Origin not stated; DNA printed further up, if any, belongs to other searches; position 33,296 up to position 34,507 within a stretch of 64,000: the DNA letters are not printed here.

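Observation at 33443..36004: TPR-GT9-like glycosyltransferase adjacent to a Ser/Thr-rich low-complexity protein: candidate protein O-glycosylation (heptosylation-like) pair, next to a flotillin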

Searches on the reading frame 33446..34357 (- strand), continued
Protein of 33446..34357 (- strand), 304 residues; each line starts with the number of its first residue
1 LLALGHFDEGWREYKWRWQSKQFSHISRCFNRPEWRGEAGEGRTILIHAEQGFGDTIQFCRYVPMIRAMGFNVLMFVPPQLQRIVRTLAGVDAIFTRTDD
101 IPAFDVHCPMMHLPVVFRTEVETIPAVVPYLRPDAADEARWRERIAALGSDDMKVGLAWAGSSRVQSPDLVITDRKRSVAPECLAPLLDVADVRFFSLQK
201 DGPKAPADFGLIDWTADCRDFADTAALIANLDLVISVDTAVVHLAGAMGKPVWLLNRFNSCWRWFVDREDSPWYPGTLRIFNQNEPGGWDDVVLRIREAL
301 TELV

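Call 16: search_solved_structures(query=A1, max_evalue=10, show_alignments=3)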
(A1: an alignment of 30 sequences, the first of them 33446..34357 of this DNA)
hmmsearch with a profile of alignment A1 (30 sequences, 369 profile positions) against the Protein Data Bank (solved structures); distinct sequences matched with E-value up to 10: 254 (the best 60 are shown).
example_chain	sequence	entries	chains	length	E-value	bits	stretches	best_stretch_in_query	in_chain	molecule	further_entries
9qhb_A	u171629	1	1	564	4.8e-99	335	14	2-73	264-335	Engineered tetratricopeptide repeat protein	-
8bu0_A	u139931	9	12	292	3.1e-67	230.3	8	2-73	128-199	Consensus tetratricopeptide repeat protein | Crystal structure of an 8-repeat consensus TPR superhelix with Zinc. | Monomer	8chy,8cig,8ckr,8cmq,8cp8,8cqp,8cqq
7yea_A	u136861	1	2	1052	6.8e-55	189.7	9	7-73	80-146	UDP-N-acetylglucosamine--peptide N-acetylglucosaminyltransferase 110 kDa subunit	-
7yeh_B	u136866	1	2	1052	6.8e-55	189.7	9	7-73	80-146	UDP-N-acetylglucosamine--peptide N-acetylglucosaminyltransferase 110 kDa subunit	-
7ntf_A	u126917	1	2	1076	8.6e-54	186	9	7-72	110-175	Isoform 1 of UDP-N-acetylglucosamine--peptide N-acetylglucosaminyltransferase 110 kDa subu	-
9qhc_A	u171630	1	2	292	1.1e-52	182.4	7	2-70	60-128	Engineered tetratricopeptide repeat protein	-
1w3b_A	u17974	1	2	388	3.4e-44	154.5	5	7-73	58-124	UDP-N-ACETYLGLUCOSAMINE--PEPTIDE N-ACETYLGLUCOSAMINYLTRANSFERASE 110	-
6eou_A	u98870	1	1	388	8.5e-44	153.1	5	7-73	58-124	UDP-N-acetylglucosamine--peptide N-acetylglucosaminyltransferase 110 kDa subunit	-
7obi_A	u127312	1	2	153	2.5e-31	112.1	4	2-73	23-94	CTPR-rv4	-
7y4i_A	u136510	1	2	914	2.3e-27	99.1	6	4-68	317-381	Probable UDP-N-acetylglucosamine--peptide N-acetylglucosaminyltransferase SPINDLY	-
8dtf_A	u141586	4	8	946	3.2e-27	98.6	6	4-68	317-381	Probable UDP-N-acetylglucosamine--peptide N-acetylglucosaminyltransferase SPINDLY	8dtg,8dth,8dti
9gzg_A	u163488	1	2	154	2.2e-26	95.9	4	2-73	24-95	Engineered CTPR protein with glutamic acids for conductivity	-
2fo7_A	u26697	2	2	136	4.6e-26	94.8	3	2-74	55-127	SYNTHETIC CONSENSUS TPR PROTEIN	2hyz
6v8e_A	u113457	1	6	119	1.8e-20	76.4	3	2-64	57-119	Designed protein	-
6vfh_A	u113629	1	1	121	2.3e-20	76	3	3-75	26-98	T33_dn10A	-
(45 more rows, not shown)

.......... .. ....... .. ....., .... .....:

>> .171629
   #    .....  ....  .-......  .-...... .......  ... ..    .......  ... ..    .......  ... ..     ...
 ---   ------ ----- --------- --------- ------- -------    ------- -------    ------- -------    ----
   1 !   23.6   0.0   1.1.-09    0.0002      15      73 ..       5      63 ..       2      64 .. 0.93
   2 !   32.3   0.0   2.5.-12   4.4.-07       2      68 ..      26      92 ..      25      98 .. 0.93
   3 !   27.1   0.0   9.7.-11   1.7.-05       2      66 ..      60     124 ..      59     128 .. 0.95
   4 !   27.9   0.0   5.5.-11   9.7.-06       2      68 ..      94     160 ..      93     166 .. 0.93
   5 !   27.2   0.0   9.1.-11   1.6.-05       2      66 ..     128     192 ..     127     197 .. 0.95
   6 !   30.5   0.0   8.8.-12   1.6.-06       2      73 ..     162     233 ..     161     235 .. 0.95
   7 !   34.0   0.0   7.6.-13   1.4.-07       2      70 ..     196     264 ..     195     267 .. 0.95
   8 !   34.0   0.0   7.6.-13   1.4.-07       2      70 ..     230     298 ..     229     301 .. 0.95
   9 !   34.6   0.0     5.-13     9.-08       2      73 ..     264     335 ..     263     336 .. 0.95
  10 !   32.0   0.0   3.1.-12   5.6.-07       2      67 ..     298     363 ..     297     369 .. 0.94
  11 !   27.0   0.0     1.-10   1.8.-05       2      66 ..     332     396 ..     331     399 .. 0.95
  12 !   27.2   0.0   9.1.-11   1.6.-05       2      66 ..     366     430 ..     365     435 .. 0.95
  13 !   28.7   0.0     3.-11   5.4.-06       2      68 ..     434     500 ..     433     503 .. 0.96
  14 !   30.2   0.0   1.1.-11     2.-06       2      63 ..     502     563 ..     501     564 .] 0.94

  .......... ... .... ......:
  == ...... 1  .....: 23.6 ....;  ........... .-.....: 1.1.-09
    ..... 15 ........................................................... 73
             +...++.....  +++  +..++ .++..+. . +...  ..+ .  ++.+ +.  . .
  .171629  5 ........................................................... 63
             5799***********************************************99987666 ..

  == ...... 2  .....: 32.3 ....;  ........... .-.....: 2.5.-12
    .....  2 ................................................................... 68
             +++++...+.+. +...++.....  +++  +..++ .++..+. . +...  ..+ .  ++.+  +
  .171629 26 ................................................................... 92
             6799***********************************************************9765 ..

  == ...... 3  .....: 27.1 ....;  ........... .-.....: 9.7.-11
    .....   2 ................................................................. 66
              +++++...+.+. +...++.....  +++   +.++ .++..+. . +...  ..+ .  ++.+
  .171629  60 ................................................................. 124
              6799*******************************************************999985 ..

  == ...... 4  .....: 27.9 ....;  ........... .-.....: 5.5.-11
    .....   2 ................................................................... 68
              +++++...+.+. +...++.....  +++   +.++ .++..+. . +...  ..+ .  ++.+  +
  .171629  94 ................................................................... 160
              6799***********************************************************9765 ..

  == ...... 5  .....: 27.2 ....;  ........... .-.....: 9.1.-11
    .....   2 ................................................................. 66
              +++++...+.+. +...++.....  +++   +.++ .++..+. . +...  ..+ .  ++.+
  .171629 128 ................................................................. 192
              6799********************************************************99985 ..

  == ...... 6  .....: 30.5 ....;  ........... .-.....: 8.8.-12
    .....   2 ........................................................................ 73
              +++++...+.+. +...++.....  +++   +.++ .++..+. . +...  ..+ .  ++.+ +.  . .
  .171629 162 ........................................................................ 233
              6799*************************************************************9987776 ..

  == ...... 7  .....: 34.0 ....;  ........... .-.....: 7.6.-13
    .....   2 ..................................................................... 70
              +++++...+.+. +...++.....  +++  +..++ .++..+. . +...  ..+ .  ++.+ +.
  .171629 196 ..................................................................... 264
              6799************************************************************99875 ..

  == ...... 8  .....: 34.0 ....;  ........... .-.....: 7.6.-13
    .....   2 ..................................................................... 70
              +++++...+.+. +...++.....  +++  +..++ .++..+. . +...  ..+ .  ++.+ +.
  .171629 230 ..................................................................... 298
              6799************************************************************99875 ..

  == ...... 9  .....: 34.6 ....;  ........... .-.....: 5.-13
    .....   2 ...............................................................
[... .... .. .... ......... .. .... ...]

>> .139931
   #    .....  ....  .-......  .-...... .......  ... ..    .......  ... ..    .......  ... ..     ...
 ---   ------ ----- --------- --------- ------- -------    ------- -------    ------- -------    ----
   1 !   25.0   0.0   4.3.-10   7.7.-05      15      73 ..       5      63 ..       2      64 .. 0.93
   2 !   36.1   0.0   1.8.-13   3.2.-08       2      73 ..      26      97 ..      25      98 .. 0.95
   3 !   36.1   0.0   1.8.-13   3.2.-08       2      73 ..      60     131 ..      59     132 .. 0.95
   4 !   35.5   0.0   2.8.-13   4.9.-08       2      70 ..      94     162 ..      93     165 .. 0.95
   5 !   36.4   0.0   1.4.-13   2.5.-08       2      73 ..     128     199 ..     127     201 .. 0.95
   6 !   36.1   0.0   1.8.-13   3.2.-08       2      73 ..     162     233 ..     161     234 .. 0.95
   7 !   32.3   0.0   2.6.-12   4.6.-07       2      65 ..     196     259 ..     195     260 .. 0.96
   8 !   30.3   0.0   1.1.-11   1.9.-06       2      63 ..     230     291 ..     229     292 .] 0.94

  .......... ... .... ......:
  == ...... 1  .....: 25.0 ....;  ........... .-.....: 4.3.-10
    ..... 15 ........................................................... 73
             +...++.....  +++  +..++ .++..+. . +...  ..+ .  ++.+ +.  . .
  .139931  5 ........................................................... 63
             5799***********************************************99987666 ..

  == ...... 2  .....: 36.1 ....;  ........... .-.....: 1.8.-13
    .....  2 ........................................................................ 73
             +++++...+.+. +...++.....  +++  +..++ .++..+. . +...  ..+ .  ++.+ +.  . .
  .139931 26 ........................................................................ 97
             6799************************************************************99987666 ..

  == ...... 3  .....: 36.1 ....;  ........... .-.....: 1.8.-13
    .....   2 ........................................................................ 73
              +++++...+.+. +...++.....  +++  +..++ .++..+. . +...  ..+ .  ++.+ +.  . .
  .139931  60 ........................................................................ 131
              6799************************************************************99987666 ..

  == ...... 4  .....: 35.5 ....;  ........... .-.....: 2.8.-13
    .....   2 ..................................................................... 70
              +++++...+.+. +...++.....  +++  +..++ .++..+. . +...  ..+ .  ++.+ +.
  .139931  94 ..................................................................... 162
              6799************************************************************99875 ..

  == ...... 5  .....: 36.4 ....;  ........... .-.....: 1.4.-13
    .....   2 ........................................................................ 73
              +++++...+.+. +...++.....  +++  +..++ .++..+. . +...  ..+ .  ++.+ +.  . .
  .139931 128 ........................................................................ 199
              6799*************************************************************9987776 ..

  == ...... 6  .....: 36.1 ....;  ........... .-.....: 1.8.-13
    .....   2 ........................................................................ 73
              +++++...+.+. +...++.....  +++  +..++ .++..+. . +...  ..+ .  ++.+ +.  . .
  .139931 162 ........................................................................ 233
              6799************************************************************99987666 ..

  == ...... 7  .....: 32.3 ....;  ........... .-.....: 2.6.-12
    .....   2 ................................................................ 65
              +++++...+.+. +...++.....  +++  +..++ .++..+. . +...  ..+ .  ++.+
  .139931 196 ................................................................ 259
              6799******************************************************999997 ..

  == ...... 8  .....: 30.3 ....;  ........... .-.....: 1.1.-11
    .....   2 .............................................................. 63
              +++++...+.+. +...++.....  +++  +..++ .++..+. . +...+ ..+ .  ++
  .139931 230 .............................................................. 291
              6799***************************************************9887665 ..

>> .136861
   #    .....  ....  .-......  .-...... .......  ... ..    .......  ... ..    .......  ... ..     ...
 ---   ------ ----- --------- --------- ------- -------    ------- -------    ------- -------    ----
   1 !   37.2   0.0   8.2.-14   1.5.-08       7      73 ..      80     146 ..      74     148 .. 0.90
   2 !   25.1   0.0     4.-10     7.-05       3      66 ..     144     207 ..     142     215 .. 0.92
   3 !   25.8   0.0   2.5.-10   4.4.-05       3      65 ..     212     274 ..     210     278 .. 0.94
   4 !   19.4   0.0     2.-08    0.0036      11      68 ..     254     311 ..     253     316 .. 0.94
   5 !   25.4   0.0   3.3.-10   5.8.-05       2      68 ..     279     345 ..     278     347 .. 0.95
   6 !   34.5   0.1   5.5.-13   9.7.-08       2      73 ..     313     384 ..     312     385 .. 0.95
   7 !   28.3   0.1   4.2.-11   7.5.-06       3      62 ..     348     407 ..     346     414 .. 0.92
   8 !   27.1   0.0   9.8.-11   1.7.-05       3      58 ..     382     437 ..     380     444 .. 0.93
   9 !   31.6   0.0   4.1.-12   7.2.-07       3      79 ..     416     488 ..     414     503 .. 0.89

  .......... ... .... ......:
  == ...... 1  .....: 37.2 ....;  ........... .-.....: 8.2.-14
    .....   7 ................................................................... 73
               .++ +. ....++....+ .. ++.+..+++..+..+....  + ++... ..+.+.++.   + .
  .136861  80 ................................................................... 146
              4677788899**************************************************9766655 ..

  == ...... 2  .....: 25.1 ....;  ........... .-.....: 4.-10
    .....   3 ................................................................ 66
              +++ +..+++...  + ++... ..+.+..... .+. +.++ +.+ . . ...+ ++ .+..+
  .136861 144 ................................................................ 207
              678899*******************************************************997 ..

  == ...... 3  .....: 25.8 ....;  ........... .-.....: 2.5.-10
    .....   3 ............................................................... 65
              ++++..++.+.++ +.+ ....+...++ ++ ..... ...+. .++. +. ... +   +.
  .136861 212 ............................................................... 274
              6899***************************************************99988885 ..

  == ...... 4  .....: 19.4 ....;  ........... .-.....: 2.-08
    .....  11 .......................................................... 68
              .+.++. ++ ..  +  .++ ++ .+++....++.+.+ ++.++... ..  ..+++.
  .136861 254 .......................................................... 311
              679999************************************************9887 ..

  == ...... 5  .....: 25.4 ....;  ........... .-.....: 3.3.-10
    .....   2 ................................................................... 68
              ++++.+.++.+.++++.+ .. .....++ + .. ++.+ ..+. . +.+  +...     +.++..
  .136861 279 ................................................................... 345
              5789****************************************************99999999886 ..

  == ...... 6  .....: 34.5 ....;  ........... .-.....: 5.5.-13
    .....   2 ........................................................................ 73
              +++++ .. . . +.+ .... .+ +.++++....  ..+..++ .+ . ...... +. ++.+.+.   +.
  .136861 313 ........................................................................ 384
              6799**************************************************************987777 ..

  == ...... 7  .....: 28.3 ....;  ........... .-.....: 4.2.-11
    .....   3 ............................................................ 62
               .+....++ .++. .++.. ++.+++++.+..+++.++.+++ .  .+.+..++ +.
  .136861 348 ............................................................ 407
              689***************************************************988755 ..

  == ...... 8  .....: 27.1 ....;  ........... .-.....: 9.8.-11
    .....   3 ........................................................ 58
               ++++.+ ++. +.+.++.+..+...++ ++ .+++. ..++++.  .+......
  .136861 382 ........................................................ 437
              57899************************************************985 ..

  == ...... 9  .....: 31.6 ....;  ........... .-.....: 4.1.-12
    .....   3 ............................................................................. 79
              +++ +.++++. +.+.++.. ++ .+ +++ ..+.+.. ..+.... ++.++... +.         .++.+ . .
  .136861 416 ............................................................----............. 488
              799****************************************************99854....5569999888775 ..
